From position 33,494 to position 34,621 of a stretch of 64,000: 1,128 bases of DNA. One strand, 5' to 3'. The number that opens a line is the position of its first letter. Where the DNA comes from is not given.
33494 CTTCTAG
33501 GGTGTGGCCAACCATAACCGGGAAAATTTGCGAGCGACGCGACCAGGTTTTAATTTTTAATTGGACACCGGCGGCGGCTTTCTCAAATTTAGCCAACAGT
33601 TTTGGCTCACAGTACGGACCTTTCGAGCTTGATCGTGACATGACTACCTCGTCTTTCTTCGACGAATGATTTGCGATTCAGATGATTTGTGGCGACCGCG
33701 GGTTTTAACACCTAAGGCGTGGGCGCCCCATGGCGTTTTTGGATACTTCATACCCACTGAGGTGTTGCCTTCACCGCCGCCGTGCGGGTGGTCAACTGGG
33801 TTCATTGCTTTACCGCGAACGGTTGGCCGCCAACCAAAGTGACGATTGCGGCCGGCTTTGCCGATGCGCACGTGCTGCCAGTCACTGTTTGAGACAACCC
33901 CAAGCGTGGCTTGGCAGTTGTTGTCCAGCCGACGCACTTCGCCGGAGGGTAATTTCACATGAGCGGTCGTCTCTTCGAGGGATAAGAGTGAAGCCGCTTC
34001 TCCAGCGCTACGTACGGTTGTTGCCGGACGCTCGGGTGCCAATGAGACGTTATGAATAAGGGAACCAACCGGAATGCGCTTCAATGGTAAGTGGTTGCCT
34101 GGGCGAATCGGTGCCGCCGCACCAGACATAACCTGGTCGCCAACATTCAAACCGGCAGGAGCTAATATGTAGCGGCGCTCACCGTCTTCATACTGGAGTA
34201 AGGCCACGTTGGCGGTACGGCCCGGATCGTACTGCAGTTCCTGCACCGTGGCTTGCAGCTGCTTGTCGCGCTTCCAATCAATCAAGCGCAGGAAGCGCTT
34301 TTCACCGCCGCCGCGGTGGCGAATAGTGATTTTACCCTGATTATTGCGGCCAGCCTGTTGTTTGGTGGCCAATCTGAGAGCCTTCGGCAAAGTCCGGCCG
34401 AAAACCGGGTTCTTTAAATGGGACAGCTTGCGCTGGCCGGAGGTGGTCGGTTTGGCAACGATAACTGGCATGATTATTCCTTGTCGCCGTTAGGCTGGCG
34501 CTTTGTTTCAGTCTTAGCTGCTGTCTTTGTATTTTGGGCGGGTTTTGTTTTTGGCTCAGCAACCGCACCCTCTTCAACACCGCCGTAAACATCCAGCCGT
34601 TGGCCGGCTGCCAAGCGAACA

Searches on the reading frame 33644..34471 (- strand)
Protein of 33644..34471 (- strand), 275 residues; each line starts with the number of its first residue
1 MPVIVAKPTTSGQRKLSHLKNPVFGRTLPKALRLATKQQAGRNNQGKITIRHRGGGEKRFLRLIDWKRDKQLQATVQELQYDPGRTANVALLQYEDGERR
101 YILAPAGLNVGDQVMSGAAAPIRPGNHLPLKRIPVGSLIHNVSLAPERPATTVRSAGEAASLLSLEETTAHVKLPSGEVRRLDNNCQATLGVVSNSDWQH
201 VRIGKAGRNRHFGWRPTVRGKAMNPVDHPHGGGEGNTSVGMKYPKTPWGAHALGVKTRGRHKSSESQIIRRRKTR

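Call 22: find_encoding_contigs(protein=window:33644-34471:-, flank=10000, max_places=6)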
Protein window:33644-34471:- (275 aa): no gene with exactly this product is on record in the collection.
